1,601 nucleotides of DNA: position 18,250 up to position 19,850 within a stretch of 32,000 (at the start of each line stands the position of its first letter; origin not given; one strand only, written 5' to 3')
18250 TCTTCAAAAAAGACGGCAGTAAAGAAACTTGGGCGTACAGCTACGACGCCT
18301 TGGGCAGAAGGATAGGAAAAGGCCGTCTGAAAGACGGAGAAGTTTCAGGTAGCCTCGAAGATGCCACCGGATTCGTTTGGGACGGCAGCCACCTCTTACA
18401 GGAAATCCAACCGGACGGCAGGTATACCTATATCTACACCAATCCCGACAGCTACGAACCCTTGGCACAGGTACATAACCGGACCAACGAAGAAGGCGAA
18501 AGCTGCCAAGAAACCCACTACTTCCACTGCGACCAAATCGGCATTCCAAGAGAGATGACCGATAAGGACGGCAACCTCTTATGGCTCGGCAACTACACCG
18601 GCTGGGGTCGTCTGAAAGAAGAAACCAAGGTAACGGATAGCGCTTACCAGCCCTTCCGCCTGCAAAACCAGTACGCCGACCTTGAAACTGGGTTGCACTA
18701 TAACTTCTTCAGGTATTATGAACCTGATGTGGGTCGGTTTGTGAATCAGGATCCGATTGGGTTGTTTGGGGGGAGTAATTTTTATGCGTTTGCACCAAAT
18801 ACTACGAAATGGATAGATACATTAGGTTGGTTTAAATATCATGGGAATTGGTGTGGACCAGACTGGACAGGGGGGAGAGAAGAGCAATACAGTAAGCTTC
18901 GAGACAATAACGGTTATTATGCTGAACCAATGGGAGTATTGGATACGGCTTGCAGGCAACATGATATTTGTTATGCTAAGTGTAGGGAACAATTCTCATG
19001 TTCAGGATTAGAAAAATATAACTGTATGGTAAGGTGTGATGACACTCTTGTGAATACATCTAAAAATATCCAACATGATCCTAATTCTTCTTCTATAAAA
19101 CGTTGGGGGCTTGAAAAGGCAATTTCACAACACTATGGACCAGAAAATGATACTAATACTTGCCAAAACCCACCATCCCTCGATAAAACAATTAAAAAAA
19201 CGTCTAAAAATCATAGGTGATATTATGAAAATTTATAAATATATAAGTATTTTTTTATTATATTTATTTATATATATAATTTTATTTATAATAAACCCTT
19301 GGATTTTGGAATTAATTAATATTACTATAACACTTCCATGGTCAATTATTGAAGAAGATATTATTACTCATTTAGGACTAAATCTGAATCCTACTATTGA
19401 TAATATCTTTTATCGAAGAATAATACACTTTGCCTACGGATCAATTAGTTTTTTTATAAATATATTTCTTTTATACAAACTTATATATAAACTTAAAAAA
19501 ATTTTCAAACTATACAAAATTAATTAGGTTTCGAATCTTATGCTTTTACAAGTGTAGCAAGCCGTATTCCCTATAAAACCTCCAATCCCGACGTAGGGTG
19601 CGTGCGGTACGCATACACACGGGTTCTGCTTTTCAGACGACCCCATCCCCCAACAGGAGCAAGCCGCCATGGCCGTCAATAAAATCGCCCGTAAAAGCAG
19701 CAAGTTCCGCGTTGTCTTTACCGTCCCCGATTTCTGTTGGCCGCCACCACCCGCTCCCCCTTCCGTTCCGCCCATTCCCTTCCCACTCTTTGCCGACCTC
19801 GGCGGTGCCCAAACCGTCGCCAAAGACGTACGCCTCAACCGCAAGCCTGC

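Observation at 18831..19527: Rhs-1 tip looks like a secreted-type phospholipase A2 paired with a tiny 2-TM immunity protein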

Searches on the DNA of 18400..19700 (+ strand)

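Call 53: search_dna_similar(query=window:18400-19700:+, collection=plasmids, mode=near, max_rows=10)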
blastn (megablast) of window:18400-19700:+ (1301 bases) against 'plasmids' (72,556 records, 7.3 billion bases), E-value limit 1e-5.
No match.

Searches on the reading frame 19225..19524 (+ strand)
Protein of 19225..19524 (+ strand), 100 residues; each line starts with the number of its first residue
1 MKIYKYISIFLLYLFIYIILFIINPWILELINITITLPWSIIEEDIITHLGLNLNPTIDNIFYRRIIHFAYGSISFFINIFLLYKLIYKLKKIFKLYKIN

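Call 3: search_protein_families(library=pfam, proteins=[window:19225-19524:+], max_evalue=1)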
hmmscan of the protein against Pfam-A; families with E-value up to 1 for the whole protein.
seq(100 aa): 0 families

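Call 8: search_protein_families(library=ncbifam, proteins=[window:19225-19524:+], max_evalue=0.01)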
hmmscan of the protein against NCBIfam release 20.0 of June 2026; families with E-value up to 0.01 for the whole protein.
seq(100 aa): 0 families

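Call 30: find_encoding_contigs(protein=window:19225-19524:+, flank=10000, max_places=6)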
Protein seq(100 aa) (100 aa): 23 contigs read that carry it; 6 places shown.
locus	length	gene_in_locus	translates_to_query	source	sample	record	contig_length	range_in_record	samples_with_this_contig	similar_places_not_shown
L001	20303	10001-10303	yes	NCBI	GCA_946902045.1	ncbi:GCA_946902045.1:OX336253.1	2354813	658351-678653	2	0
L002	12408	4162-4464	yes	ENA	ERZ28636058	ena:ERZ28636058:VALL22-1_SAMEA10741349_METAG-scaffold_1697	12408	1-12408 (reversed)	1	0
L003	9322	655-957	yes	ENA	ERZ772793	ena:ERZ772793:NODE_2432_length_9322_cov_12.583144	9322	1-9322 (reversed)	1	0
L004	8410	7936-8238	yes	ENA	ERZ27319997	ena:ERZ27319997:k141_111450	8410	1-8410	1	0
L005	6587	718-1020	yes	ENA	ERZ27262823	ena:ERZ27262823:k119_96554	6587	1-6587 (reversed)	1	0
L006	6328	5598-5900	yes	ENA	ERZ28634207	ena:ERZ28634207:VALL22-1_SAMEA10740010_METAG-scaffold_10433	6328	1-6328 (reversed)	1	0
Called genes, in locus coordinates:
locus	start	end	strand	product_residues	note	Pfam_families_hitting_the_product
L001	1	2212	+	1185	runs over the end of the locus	PF14331:IcmF-related_N, PF06761:IcmF-related, PF06744:IcmF_C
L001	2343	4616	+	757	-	PF05954:Phage_GPD, PF04717:Phage_base_V, PF22178:Gp5_trimer_C, PF06715:Gp5_C (faint), PF22178:Gp5_trimer_C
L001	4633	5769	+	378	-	PF09937:DUF2169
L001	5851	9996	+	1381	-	PF13665:Tox-PAAR-like, PF20148:DUF6531, PF05593:RHS_repeat, PF25023:TEN_YD-shell, PF05593:RHS_repeat (weak), PF05593:RHS_repeat, PF25023:TEN_YD-shell, PF03527:RHS, +2 more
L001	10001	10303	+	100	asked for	-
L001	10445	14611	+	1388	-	PF13665:Tox-PAAR-like, PF20148:DUF6531, PF05593:RHS_repeat, PF25023:TEN_YD-shell, PF05593:RHS_repeat (weak), PF05593:RHS_repeat, PF25023:TEN_YD-shell, PF03527:RHS, +2 more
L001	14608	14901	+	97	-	-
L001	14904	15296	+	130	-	-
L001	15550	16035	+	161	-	-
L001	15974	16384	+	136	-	-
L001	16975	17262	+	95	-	PF05593:RHS_repeat (faint)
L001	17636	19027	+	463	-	PF00929:RNase_T, PF27096:UvrC_M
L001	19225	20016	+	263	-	PF00702:Hydrolase, PF08282:Hydrolase_3, PF12710:HAD (faint), PF05116:S6PP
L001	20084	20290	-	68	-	PF10981:DUF2788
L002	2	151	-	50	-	?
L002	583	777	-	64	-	PF01527:HTH_Tnp_1 (weak), PF13518:HTH_28, PF13384:HTH_23, PF13551:HTH_29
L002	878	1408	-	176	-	PF03625:DUF302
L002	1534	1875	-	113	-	PF08032:SpoU_sub_bind, PF02627:CMD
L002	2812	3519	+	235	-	PF03767:Acid_phosphat_B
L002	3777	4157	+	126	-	-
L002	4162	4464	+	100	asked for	-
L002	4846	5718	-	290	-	PF12706:Lactamase_B_2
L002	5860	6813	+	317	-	PF01965:DJ-1_PfpI, PF00165:HTH_AraC (weak), PF12833:HTH_18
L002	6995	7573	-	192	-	PF02525:Flavodoxin_2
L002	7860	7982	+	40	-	-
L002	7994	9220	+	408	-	PF13173:AAA_14, PF13635:DUF4143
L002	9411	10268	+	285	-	PF00085:Thioredoxin, PF13098:Thioredoxin_2 (weak), PF14559:TPR_19, PF14561:TPR_20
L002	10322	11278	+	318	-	PF00890:FAD_binding_2 (faint), PF01134:GIDA (faint), PF03486:HI0933_like (faint), PF07992:Pyr_redox_2, PF13738:Pyr_redox_3, PF00070:Pyr_redox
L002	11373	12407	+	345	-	?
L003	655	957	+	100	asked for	-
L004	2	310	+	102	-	?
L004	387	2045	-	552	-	PF02878:PGM_PMM_I, PF02879:PGM_PMM_II, PF02880:PGM_PMM_III, PF00408:PGM_PMM_IV (weak)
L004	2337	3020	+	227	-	PF00300:His_Phos_1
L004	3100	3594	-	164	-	PF03887:YfbU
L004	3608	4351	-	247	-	PF04333:MlaA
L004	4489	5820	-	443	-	PF00493:MCM (faint), PF01078:Mg_chelatase (faint), PF00004:AAA, PF07728:AAA_5 (weak), PF13401:AAA_22 (faint), PF07724:AAA_2, PF00004:AAA (weak)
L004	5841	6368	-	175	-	PF00227:Proteasome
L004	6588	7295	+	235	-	PF03767:Acid_phosphat_B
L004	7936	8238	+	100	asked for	-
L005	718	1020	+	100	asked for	-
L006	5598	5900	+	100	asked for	-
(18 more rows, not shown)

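Call 35: find_homologous_proteins(query=window:19225-19524:+, max_evalue=0.01)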
Query seq(100 aa) (100 aa): 13 proteins with E <= 0.01 among 32 candidates.
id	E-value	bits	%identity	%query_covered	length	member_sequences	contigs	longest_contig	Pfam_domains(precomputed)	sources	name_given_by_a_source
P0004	1.8e-52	194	100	100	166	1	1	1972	-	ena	-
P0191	8.1e-51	189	96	100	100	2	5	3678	-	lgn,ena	-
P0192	2.8e-50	187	96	100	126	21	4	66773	-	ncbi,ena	-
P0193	5.8e-42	160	87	77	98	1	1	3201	-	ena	-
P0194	1.7e-41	159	86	77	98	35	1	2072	-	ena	-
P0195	1.2e-40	156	81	100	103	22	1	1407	-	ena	-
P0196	2.5e-39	152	90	83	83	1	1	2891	-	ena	-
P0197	6.2e-39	151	82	79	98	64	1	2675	-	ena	-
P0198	2.5e-38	149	79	77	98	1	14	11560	-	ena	-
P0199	3.0e-38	148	97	77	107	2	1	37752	-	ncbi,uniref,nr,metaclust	ncbi:hypothetical protein HMPREF9418_2885 [Neisseria macacae ATCC 33926]|uniref:Uncharacterized prot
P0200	7.9e-35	137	85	71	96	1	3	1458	-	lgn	-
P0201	1.8e-31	127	88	52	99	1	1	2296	-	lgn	-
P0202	1.9e-19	88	78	58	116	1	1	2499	PF00265.25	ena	-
